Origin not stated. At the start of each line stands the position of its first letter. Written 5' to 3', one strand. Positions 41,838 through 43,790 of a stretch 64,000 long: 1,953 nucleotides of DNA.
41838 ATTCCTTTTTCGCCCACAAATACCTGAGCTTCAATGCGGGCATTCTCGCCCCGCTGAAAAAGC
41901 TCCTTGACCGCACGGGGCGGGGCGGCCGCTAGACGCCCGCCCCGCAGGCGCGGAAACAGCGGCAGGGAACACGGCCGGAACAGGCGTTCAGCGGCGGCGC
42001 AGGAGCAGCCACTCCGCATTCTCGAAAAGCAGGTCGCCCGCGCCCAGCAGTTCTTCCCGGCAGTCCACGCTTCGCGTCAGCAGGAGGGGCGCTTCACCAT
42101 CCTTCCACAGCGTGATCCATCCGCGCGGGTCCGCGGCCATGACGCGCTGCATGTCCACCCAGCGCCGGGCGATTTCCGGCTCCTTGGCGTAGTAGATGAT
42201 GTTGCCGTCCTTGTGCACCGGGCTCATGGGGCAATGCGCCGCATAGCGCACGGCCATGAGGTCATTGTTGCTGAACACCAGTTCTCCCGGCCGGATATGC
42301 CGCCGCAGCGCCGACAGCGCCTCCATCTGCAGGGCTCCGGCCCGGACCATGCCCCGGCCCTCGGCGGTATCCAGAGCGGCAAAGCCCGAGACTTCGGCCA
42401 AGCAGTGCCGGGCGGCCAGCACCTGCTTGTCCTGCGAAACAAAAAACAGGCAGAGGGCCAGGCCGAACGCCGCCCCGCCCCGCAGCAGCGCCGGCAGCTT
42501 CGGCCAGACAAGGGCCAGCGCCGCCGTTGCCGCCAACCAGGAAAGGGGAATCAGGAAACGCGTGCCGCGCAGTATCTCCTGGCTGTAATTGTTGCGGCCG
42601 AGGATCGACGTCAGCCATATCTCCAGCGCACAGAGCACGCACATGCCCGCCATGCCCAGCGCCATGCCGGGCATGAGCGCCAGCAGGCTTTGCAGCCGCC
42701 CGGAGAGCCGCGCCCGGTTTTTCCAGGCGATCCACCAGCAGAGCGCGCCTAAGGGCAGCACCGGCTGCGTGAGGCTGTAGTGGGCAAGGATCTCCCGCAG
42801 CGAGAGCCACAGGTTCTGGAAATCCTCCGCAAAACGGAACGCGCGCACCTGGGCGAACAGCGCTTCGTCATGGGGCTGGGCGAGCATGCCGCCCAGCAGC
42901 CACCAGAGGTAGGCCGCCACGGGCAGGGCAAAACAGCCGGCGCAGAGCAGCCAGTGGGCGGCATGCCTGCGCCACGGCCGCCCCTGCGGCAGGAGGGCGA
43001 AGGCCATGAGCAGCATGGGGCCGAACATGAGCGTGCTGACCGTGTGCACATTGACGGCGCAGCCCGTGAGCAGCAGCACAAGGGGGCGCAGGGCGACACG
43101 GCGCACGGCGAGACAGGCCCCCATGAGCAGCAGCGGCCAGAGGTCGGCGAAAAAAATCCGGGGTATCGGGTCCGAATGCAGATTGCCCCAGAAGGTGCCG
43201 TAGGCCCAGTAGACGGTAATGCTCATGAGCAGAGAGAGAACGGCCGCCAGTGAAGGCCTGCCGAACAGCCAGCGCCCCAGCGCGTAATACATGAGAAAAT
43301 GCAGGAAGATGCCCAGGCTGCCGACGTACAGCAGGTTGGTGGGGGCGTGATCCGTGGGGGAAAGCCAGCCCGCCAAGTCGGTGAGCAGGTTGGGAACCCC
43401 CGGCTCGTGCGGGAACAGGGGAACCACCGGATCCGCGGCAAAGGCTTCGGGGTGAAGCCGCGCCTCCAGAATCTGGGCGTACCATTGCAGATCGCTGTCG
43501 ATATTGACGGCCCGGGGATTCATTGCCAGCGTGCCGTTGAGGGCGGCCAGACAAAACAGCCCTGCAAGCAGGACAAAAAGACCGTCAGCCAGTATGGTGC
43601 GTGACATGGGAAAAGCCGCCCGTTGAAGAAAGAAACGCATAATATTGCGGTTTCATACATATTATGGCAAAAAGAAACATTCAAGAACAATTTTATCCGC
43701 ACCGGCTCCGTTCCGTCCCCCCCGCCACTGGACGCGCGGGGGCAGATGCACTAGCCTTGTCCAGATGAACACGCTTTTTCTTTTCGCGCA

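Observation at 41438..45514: Candidate new amino-sugar surface-modification system: GT2 + PIG-L deacetylase + GtrA flippase + GT-C-like transferase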

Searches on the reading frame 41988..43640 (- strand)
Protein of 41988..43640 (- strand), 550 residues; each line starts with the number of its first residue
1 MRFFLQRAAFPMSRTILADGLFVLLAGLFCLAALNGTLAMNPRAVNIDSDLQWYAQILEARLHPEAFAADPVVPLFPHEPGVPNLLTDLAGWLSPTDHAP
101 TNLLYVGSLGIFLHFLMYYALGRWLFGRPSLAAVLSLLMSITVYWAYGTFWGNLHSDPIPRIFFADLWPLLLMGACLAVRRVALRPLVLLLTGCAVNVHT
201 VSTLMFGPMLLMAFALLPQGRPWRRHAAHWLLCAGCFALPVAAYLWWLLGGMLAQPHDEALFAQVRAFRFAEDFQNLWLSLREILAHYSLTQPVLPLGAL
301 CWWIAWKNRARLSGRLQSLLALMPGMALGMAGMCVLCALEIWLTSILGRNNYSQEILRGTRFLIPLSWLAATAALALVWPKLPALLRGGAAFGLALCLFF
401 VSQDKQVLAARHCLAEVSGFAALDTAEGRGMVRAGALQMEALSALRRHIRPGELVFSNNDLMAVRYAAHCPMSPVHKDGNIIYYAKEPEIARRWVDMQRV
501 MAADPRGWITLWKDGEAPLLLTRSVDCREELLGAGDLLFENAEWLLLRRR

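Call 3: search_protein_families(library=pfam, proteins=[window:41991-43640:-], max_evalue=0.01)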
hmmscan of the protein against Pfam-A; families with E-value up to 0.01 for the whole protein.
seq(550 aa): 0 families

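Call 4: search_protein_families(library=ncbifam, proteins=[window:41991-43640:-], max_evalue=0.01)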
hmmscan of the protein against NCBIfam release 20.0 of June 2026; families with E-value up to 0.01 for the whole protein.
seq(550 aa): 0 families

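Call 5: find_homologous_proteins(query=window:41988-43640:-, max_evalue=0.001)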
Query window:41988-43640:- (550 aa): 41 proteins with E <= 0.001 among 8000 candidates.
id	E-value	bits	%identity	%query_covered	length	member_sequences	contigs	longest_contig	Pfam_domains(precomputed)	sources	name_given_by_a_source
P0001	0.0e+0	1203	98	98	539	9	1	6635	-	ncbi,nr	ncbi:MAG: hypothetical protein J5960_07155 [Desulfovibrio sp.]|nr:hypothetical protein [Desulfovibri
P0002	0.0e+0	1014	83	98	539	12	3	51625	-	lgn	-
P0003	4.9e-287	971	79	98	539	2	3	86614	-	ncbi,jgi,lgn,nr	ncbi:MAG: hypothetical protein IJU65_08190 [Desulfovibrio sp.]|nr:hypothetical protein [Desulfovibri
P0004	7.3e-287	971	77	98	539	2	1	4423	-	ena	-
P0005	4.0e-286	968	79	98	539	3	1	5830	-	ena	-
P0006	2.9e-277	939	77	98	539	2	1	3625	-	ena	-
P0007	1.9e-276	936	76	98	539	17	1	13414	-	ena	-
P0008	4.0e-271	919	75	98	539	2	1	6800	-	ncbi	-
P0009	3.6e-264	896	74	97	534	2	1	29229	-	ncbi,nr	ncbi:MAG: hypothetical protein IJU37_00340 [Desulfovibrio sp.]|nr:hypothetical protein [Desulfovibri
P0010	3.3e-257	873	72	97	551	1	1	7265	-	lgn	-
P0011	5.7e-189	648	56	97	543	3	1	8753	-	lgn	-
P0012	7.7e-183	627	55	97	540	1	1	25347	-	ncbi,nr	ncbi:MAG: hypothetical protein K6F46_01100 [Desulfovibrio sp.]|nr:hypothetical protein [Desulfovibri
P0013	2.0e-177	610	57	95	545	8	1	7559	-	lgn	-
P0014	8.8e-176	604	56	97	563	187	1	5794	-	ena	-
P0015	1.5e-174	600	56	95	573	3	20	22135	-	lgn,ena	-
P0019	1.5e-172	593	55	97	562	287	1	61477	-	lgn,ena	-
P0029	3.5e-116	407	43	98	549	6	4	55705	-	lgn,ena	-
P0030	2.6e-114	401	42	98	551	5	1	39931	-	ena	-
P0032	3.8e-113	397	43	97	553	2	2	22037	-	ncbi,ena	-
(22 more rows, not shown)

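Call 9: find_related_loci(query=A1, collection=genome_contigs, flank=8000)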
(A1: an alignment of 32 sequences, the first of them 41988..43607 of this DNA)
Query A1 (539 aa) in genome_contigs; peptide patterns used: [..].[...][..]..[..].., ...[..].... (x = any residue, [..] = any of these).
36 stretches matched a pattern; 19 encode a relative of the query (tblastn E <= 1e-3); 19 distinct loci.
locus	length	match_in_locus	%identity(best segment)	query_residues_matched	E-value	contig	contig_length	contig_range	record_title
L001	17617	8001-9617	83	1-539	0e+0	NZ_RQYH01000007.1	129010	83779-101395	Desulfovibrio sp. OH1186_COT-070 scaffold_6, whole genome shotgun sequence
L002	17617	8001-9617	79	1-539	0e+0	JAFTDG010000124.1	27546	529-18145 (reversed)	MAG: Desulfovibrio sp. isolate RGIG3713 Goat_Rumen.Co__c2115001, whole genome shotgun sequence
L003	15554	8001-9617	79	1-539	0e+0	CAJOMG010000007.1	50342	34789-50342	uncultured Desulfovibrio sp. isolate Reindeer_2_mag_125 genome assembly, contig: scaffold_397, whole genome shotgun sequ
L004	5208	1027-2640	77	1-538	0e+0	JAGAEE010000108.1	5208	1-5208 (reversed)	MAG: Desulfovibrio sp. isolate RGIG8361 Water_buffalos_Rumen.Co__c4151930, whole genome shotgun sequence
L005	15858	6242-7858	74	1-539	0e+0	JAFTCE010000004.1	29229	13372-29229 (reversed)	MAG: Desulfovibrio sp. isolate RGIG3685 Goat_Rumen.Co__c101697, whole genome shotgun sequence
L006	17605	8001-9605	55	5-539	0e+0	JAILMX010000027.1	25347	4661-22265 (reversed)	MAG: Desulfovibrio sp. isolate RUI265 k141_13841637_flag=0_multi=16.0000_len=25347, whole genome shotgun sequence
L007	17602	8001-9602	56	6-538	1e-169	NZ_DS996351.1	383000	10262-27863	Desulfovibrio piger ATCC 29098 Scfld0, whole genome shotgun sequence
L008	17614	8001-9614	54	2-538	9e-162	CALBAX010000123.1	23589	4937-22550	MAG TPA_asm: uncultured Desulfovibrio sp. isolate SRR8114105_bin.76_CONCOCT_v1.1_MAG genome assembly, contig: ERZ1740106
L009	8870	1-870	70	244-533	4e-134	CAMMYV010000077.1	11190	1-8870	MAG: uncultured Desulfovibrionaceae bacterium isolate SRR1206671_bin.12_metaWRAP_v1.3_MAG genome assembly, contig: NODE.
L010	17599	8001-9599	44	6-538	1e-119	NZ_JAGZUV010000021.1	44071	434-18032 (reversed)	MAG: Desulfovibrio sp. isolate L1_008_000M1_dasL1_008_000M1_concoct_91 L1_008_000M1_scaffold_580, whole genome shotgun s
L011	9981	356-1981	40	8-539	7e-115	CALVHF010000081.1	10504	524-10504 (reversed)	MAG: uncultured Desulfovibrio sp. isolate BRZ_CV__bin86 genome assembly, contig: BRZ_CV__NODE_8178_length_10504_cov_4.17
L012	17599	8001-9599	57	7-538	2e-156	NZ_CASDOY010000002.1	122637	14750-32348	Uncultured Desulfovibrio sp. isolate B16_L3_339339_idba_bin.181 B16_L3_339339_idba_bin.181.fa_scaffold_77, whole genome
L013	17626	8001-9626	40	8-539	4e-106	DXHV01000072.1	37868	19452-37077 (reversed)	MAG TPA_asm: Candidatus Desulfovibrio intestinipullorum isolate ChiHecec2B26-446 ChiHecec2B26__C360232_L37868_SAMN080098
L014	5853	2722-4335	41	7-539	1e-104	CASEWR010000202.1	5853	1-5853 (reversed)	uncultured Desulfovibrio sp. isolate CO.B31.metabat-bins.324 genome assembly, contig: CO.B31.metabat-bins.324.fa_k141_11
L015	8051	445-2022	38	8-520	6e-87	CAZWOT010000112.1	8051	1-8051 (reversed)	MAG TPA_asm: uncultured Desulfovibrio sp. isolate SRP141132_co1_68 genome assembly, contig: NODE_7616_length_8051_cov_29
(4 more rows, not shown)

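Call 12: find_encoding_contigs(protein=P0019, flank=8000, max_places=2)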
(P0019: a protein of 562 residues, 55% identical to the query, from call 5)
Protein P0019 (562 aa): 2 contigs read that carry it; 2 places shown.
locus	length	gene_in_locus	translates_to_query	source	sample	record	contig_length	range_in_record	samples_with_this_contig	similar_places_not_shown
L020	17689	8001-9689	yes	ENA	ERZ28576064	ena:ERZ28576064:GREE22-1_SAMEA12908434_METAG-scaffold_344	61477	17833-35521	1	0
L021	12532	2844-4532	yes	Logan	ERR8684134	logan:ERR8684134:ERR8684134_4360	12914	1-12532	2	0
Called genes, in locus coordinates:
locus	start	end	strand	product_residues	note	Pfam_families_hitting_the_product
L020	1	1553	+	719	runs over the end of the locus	PF01966:HD, PF13328:HD_4, PF04607:RelA_SpoT, PF02824:TGS, PF19296:RelA_AH, PF28438:RelA_RIS, PF01842:ACT, PF13291:ACT_4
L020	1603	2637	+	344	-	PF02627:CMD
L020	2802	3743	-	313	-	PF06719:AraC_N, PF00165:HTH_AraC, PF12833:HTH_18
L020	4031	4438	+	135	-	PF07883:Cupin_2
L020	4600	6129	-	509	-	-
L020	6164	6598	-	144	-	-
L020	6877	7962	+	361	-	PF00892:EamA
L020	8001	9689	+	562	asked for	-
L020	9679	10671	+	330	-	PF00535:Glycos_transf_2, PF13641:Glyco_tranf_2_3 (weak)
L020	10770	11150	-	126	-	PF04138:GtrA_DPMS_TM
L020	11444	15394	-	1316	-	PF13514:AAA_27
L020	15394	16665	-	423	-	PF00149:Metallophos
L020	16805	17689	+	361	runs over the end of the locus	PF13528:Glyco_trans_1_3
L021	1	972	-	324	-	?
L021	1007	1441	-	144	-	-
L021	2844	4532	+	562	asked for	-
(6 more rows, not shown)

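Call 13: find_encoding_contigs(protein=P0029, flank=8000, max_places=2)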
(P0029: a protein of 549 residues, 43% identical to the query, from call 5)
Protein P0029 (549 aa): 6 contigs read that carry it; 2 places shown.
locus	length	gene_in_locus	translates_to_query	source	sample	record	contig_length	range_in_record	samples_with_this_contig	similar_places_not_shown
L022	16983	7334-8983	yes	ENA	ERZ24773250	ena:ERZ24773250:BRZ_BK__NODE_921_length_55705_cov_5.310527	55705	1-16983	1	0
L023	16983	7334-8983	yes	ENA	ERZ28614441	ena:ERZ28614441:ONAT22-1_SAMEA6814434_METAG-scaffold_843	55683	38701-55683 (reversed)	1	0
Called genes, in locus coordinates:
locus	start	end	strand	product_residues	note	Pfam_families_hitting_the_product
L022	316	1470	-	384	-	PF02625:XdhC_CoxI, PF13478:XdhC_C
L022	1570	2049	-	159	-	PF00300:His_Phos_1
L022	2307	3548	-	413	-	-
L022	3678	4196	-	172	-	PF01475:FUR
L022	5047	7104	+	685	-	PF16177:ACAS_N, PF00501:AMP-binding, PF13193:AMP-binding_C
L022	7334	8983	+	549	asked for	-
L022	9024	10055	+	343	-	PF00535:Glycos_transf_2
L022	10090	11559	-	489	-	PF04932:Wzy_C (weak)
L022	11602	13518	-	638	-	-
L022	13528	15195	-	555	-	-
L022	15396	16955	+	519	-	PF00890:FAD_binding_2 (faint), PF01266:DAO (faint), PF01593:Amino_oxidase, PF12831:FAD_oxidored (faint), PF13450:NAD_binding_8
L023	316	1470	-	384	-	PF02625:XdhC_CoxI, PF13478:XdhC_C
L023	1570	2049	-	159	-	PF00300:His_Phos_1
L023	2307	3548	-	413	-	-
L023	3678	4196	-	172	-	PF01475:FUR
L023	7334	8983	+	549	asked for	-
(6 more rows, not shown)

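Call 21: predict_structure(alignment_id=A1)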
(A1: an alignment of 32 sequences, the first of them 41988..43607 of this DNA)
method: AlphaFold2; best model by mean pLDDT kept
length: 539 residues; sequences in the alignment: 32
mean_pLDDT: 90.1   pTM: 0.90
mean pLDDT of the five models: 90.1, 89.5, 88.5, 88.1, 86.5
residues with pLDDT >= 90: 355; 70-90: 159; 50-70: 25; < 50: 0
segments of 3 or more residues with pLDDT < 50: none
pLDDT, mean of each block of 10 residues (from residue 1): 87 96 93 83 87 91 76 77 83 91 97 96 96 83 80 94 97 97 89 95 94 96 97 77 63 81 74 93 96 97 97 97 91 75 84 96 96 92 94 92 92 87 94 96 91 93 89 85 93 91 94 93 96 96
secondary structure, 60 per line:
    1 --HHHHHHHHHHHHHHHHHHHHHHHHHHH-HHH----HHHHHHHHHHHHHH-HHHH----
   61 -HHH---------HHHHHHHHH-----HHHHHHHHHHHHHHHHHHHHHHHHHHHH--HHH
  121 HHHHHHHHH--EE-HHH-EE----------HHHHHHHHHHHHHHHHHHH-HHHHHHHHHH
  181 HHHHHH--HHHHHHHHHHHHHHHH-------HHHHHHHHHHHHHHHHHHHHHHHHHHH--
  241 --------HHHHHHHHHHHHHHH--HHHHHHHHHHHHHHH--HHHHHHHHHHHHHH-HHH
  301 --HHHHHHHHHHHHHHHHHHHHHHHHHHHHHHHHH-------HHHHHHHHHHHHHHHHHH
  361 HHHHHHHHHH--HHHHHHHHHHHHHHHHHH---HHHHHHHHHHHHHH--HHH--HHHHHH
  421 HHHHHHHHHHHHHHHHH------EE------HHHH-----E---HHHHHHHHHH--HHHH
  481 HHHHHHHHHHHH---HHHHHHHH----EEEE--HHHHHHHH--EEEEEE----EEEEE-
elements in order: H3-29 H38-51 H53-56 H74-82 H88-115 H118-129 H151-169 H171-186 H189-204 H212-238 H249-263 H266-280 H283-296 H303-335 H343-370 H373-390 H394-407 H415-437 H452-455 H465-474 H477-492 H496-503 E508-511 H514-521 E524-529 E534-538

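Call 22: search_protein_representatives(alignment_id=A1)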
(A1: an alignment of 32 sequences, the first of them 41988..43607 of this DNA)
Query: 32 sequences, 544 profile positions. Proteins with E-value up to 0.001 (for the whole library): 488; up to 1e-10: 390; up to 1e-30: 110. The best 150 are listed.
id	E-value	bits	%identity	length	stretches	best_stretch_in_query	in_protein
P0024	9.0e-230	780.2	-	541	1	6-544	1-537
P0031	6.7e-210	714.6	-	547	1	4-543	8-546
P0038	1.6e-207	706.8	-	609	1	10-544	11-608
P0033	1.6e-207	706.7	-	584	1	10-543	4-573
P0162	8.4e-194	661.5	-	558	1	10-543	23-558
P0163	1.1e-187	641.3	-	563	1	10-542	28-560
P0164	2.6e-187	640.0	-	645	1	10-543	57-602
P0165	4.7e-167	573.2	-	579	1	11-543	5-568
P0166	1.1e-152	525.7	-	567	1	11-544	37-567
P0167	3.9e-152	523.9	-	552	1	5-544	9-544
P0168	2.7e-151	521.2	-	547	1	7-544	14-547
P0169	3.4e-151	520.9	-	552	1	4-544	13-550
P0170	2.9e-148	511.2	-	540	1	7-544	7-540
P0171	6.5e-148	510.0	-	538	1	7-543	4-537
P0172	2.4e-143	494.9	-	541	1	7-543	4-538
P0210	4.3e-40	154.1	-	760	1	10-483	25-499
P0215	8.7e-39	149.8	-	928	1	7-541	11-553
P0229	2.4e-36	141.8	-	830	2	41-501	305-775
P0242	3.8e-34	134.5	-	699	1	8-541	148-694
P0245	6.8e-34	133.7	-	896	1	104-481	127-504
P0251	8.3e-33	130.1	-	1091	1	6-542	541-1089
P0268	1.7e-30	122.5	-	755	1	10-479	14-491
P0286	2.0e-29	118.9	-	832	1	12-542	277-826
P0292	1.9e-28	115.7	-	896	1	39-497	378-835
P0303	3.9e-27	111.4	-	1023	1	7-498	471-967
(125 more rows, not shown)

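Call 25: fold_search(model_id=the predicted structure, library=pdb)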
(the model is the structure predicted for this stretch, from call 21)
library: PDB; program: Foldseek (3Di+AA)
matches with E <= 10: 490; with E <= 0.001: 6
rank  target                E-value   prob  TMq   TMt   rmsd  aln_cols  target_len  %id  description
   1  8if8_B                6.8e-06  1.00  0.43  0.39  13.0       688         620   11  Arabinosyltransferase AftA (released 2023-05-31)
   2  5f15                  2.5e-05  1.00  0.49  0.49  10.5       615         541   13  Crystal Structure of ArnT from Cupriavidus metallidurans bound to Undecaprenyl phosphate (released 2016-02-17)
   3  5ezm                  5.8e-05  1.00  0.35  0.35  17.7       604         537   14  Crystal Structure of ArnT from Cupriavidus metallidurans in the apo state (released 2016-02-17)
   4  8if8_C                1.4e-04  1.00  0.44  0.41   9.8       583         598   13  Arabinosyltransferase AftA (released 2023-05-31)
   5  7zlh_A                2.2e-04  1.00  0.43  0.38  11.5       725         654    9  Cryo-EM structure of C-mannosyltransferase CeDPY19, in apo state, bound to CMT2-Fab and anti-Fab nanobody (released 2023-01-11)
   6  7zli_A                3.4e-04  1.00  0.41  0.36  11.5       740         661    9  Cryo-EM structure of C-mannosyltransferase CeDPY19, in complex with Dol25-P-Man and bound to CMT2-Fab and anti-Fab nan (released 2023-01-11)
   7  8b6l_I                1.6e-03  1.00  0.46  0.38  10.4       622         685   11  Subtomogram average of the human Sec61-TRAP-OSTA-translocon (released 2022-12-07)
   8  6ftg_5                1.5e-02  1.00  0.47  0.40  13.9       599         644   12  Subtomogram average of OST-containing ribosome-translocon complexes from canine rough microsomal membranes (released 2018-03-21)
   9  9s6u_A                1.5e-02  0.99  0.36  0.35  10.6       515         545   13  Ternary cryo-EM structure of human ALG9 with Dol25-PP-GlcNAc2Man8, Dol25-P-Man and Fab (released 2026-03-18)
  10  4u4w_A                2.7e-02  0.18  0.10  0.12  24.7       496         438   13  Structure of a nitrate/nitrite antiporter NarK in nitrate-bound occluded state (released 2015-07-15)
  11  4u4w_B                2.9e-02  0.16  0.10  0.11  24.8       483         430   11  Structure of a nitrate/nitrite antiporter NarK in nitrate-bound occluded state (released 2015-07-15)
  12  7bvc_A                4.7e-02  0.97  0.34  0.19  13.4       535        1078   13  Cryo-EM structure of Mycobacterium smegmatis arabinosyltransferase EmbA-EmbB-AcpM2 in complex with ethambutol (released 2020-04-29)
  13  9i5k_A                1.1e-01  0.95  0.34  0.36  11.5       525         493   12  Structure of the Chaetomium thermophilum Pmt4 homodimer (C2 symmetry) (released 2025-12-24)
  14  8tny_A                1.2e-01  0.12  0.10  0.10  28.4       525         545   11  Substrate Binding Plasticity Revealed by Cryo-EM Structures of SLC26A2 (released 2024-05-22)
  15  4jre_A                1.3e-01  0.12  0.10  0.13  26.8       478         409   11  Crystal structure of nitrate/nitrite exchanger NarK with nitrite bound (released 2013-05-15)
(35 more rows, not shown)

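Call 35: search_protein_families(library=pfam, proteins=[P0251, P0303, P0292, P0229, P0286, P0215, P0245, P0210, P0268, P0242], max_evalue=0.01)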
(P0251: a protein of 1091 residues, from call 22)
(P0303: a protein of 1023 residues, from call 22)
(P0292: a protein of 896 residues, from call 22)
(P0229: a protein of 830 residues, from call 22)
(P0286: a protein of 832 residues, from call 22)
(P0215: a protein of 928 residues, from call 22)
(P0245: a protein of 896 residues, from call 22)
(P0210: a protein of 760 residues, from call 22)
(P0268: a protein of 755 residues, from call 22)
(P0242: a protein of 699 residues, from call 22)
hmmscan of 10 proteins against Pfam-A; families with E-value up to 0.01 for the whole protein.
P0251 (1091 aa): 0 families

P0303 (1023 aa): 4 families
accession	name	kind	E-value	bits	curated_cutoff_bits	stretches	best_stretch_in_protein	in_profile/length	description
PF01943.22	Polysacc_synt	-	6.9e-20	72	28.2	1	20-301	1-272/274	Polysaccharide biosynthesis protein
PF13440.11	Polysacc_synt_3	-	1.5e-13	51.1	23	1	89-352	40-291/293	Polysaccharide biosynthesis protein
PF01554.23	MatE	-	0.0049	17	24.9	1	33-174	11-154/161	MatE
PF13073.11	DUF3937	-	0.0053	17.3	22.5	0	686-741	5-56/72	Protein of unknown function (DUF3937)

P0292 (896 aa): 0 families

P0229 (830 aa): 0 families

P0286 (832 aa): 0 families

P0215 (928 aa): 3 families
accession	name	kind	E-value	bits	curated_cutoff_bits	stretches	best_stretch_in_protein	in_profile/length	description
PF13385.13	Laminin_G_3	-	4.6e-18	66.2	27.6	1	733-892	4-150/151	Concanavalin A-like lectin/glucanases superfamily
PF00754.31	F5_F8_type_C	-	9.3e-14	52.1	28.2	1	575-684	5-114/127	F5/8 type C domain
PF22633.2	F5_F8_type_C_2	-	4.1e-07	31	27.8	1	587-680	1-91/91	NedA-like, galactose-binding domain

P0245 (896 aa): 6 families
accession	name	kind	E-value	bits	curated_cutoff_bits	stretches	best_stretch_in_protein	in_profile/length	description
PF20434.5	BD-FAE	-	1.3e-11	44.9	26.8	1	608-803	4-210/215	BD-FAE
PF00326.27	Peptidase_S9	-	3.3e-10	40.3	22.6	1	645-810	12-172/213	Prolyl oligopeptidase family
PF00561.26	Abhydrolase_1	-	2.1e-05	24.8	25.8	1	618-756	1-132/245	alpha/beta hydrolase fold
PF02129.25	Peptidase_S15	-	0.00093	19.4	23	1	608-733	10-139/262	X-Pro dipeptidyl-peptidase (S15 family)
PF11144.14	DUF2920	-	0.0019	17.9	24.7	1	670-717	165-213/400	Protein of unknown function (DUF2920)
PF20604.3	DUF6798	-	0.004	17.3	26.9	0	452-495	4-44/61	Domain of unknown function (DUF6798)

P0210 (760 aa): 1 family
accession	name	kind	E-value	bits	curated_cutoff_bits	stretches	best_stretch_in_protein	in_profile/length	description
PF20604.3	DUF6798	-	0.00081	19.5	26.9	0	447-489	2-44/61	Domain of unknown function (DUF6798)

P0268 (755 aa): 0 families

P0242 (699 aa): 0 families

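Call 48: search_solved_structures(query=A1, max_evalue=10)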
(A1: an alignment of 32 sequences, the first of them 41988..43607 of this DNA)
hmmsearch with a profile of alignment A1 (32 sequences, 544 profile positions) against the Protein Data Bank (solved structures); distinct sequences matched with E-value up to 10: 2.
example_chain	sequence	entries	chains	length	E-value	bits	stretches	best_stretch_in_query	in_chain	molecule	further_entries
5xjv_A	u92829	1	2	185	0.62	11.7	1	185-226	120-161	Dual specificity protein phosphatase 13 isoform A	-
9mni_A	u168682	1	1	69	1.2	10.7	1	452-494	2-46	De novo designed minibinder - dC2_050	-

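Call 49: search_protein_families(library=pfam, proteins=[L022:10090-11559:-, L022:11602-13518:-, L022:13528-15195:-, L020:4600-6129:-], max_evalue=0.1)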
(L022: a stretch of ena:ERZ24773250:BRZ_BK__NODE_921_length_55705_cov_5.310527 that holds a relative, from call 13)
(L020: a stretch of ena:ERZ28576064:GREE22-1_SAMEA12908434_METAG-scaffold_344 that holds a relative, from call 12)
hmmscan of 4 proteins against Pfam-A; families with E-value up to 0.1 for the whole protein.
L022:10090-11559:- (489 aa): 2 families
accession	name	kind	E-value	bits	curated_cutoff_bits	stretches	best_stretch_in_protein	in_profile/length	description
PF04932.20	Wzy_C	-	1.8e-06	28.3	31.7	1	230-417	3-149/149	O-Antigen ligase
PF17158.10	MASE4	-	0.00035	20.5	28.4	1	72-160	118-207/239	Membrane-associated sensor, integral membrane domain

L022:11602-13518:- (638 aa): 0 families

L022:13528-15195:- (555 aa): 1 family
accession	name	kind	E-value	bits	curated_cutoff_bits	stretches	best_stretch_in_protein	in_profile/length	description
PF03907.18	Spo7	-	0.099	12.5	27.5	0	334-387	34-87/211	Spo7-like protein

L020:4600-6129:- (509 aa): 0 families
